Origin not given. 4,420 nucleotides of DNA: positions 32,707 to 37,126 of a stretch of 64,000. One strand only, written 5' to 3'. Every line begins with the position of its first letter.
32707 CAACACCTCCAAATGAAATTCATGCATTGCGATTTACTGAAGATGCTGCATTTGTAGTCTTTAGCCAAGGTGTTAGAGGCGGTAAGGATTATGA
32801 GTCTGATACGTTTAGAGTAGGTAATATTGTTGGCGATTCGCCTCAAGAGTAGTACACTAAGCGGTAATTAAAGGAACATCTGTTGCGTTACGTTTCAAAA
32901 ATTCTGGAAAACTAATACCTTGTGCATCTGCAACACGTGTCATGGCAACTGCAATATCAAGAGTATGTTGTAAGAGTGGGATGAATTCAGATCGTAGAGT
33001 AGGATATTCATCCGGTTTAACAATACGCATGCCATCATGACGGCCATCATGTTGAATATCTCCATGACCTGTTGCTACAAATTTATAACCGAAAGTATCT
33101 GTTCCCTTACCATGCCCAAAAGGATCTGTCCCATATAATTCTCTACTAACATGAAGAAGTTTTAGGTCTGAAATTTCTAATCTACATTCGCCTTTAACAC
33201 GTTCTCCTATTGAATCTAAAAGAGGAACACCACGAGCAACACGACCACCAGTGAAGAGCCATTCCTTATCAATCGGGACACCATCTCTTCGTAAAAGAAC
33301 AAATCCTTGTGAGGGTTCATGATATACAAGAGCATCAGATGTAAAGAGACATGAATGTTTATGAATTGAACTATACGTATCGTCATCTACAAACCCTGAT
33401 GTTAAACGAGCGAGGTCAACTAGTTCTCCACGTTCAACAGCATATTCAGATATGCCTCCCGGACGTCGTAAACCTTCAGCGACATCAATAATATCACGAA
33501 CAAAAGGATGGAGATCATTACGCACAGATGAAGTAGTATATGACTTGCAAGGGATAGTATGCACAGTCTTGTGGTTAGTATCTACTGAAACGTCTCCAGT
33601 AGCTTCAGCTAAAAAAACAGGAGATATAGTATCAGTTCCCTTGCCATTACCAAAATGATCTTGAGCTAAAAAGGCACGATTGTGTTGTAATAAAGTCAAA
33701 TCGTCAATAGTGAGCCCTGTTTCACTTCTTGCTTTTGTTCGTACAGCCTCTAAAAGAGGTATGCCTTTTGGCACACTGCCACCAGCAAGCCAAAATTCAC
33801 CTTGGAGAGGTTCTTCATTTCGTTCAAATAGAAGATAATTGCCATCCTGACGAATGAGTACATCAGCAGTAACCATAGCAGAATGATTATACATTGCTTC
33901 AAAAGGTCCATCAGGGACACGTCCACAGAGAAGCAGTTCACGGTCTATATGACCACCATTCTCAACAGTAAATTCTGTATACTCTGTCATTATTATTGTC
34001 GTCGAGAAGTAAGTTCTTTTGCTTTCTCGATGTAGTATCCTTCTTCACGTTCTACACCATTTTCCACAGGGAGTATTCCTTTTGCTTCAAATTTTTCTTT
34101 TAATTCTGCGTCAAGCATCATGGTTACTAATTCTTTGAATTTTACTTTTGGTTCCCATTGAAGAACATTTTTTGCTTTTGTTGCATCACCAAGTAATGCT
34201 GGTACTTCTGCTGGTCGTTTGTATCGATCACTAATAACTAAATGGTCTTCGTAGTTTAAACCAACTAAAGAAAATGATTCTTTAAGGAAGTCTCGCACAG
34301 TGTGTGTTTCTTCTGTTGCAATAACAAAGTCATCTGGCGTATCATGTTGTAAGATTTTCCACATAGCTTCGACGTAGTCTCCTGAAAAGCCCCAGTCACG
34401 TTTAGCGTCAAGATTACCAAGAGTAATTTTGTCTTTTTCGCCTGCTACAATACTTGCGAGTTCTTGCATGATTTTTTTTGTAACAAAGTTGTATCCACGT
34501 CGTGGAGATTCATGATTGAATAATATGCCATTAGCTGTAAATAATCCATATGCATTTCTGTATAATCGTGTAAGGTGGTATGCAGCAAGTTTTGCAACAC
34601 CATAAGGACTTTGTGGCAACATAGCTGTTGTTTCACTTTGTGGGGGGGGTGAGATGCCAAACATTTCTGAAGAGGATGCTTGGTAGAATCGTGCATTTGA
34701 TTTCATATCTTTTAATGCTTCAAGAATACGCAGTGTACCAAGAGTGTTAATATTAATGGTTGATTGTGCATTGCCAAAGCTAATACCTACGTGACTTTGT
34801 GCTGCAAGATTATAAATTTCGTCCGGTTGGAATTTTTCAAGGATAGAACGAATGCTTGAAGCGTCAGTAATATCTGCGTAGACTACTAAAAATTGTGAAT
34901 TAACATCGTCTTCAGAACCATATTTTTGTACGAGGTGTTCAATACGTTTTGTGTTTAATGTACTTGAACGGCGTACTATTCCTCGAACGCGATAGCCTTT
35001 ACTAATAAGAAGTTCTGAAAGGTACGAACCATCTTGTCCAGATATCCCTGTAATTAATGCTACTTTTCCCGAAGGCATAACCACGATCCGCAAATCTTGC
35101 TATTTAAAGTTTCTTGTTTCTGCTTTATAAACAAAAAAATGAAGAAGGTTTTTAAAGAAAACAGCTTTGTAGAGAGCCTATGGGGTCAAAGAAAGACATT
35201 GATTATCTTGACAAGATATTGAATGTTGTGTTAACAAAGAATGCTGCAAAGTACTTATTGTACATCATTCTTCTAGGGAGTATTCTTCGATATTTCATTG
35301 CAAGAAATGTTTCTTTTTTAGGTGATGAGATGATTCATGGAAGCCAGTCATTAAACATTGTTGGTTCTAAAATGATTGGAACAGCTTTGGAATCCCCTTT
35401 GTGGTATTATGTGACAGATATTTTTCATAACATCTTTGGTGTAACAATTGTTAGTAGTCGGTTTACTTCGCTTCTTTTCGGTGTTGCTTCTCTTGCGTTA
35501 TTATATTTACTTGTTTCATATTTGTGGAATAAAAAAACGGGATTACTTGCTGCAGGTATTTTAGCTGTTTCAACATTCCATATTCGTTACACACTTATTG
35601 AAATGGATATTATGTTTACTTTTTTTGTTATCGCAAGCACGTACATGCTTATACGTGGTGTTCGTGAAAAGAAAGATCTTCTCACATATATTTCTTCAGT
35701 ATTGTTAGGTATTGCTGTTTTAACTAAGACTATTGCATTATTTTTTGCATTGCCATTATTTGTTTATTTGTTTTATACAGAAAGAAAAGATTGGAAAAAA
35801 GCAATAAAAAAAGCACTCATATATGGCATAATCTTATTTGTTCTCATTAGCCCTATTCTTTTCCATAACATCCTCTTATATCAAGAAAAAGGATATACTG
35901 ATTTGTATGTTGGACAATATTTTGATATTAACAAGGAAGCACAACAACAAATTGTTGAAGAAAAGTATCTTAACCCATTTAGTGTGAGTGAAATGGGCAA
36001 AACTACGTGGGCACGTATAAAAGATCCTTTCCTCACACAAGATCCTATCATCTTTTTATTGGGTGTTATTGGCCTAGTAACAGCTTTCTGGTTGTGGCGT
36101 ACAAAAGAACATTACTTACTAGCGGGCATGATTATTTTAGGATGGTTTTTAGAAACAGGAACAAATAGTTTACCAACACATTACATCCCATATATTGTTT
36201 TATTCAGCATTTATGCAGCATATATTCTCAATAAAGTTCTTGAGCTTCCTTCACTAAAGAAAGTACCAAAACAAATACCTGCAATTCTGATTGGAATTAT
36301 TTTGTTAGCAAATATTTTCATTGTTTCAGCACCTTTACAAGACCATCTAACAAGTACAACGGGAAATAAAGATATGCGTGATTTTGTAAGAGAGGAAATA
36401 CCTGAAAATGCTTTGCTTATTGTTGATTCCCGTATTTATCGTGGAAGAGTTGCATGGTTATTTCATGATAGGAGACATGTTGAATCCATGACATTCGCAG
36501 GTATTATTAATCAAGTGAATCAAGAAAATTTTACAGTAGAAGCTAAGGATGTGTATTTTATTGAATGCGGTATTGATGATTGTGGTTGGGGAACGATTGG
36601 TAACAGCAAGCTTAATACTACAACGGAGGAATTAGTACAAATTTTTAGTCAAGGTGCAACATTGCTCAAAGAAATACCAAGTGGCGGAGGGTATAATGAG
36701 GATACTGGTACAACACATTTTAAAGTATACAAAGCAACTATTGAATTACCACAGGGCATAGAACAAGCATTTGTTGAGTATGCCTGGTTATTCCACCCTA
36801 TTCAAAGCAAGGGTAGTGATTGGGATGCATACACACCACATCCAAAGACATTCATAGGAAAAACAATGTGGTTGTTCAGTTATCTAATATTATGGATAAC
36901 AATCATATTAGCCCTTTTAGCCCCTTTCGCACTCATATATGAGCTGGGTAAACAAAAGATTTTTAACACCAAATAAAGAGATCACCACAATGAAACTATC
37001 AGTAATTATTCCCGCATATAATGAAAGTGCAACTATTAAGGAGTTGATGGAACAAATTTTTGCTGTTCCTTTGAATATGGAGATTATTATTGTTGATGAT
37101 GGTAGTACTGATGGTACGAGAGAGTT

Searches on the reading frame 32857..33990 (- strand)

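Call 39: search_protein_families(library=pfam, proteins=[window:32857-33990:-], max_evalue=0.001)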
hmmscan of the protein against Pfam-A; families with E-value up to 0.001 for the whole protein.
window:32857-33990:- (377 aa): 1 family
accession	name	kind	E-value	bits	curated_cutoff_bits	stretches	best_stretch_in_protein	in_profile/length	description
PF00293.34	NUDIX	-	1.1e-10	42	21.1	1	40-140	4-105/134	NUDIX domain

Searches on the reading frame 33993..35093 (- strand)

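Call 39: search_protein_families(library=pfam, proteins=[window:33993-35093:-], max_evalue=0.001)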
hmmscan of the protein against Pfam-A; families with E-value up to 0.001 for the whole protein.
window:33993-35093:- (366 aa): 6 families
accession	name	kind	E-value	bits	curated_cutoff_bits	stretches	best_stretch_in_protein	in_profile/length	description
PF16363.11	GDP_Man_Dehyd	-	1.9e-123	412.6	27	1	13-326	1-332/332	GDP-mannose 4,6 dehydratase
PF01370.27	Epimerase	-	5.7e-65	219.5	20.9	1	12-259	1-240/240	NAD dependent epimerase/dehydratase family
PF02719.21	Polysacc_synt_2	-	7.8e-10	38.8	20.2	1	13-131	2-119/293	Polysaccharide biosynthesis protein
PF04321.23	RmlD_sub_bind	-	9.7e-09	35.1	27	1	13-181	4-142/287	RmlD substrate binding domain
PF00106.31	adh_short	-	0.00046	20.2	26.6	0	10-131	1-124/195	short chain dehydrogenase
PF07993.18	NAD_binding_4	-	0.00085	19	20.1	0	14-146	1-142/258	Male sterility protein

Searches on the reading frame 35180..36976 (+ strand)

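Call 39: search_protein_families(library=pfam, proteins=[window:35180-36976:+], max_evalue=0.001)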
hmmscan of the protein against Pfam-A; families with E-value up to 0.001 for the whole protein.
window:35180-36976:+ (598 aa): 2 families
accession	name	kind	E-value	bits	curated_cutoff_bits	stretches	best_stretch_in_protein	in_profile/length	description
PF13231.12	PMT_2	-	3.9e-20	73.1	26.1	1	72-228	3-159/160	Dolichyl-phosphate-mannose-protein mannosyltransferase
PF02366.24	PMT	-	2.8e-12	47.2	22.7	1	74-223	65-219/245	Dolichyl-phosphate-mannose-protein mannosyltransferase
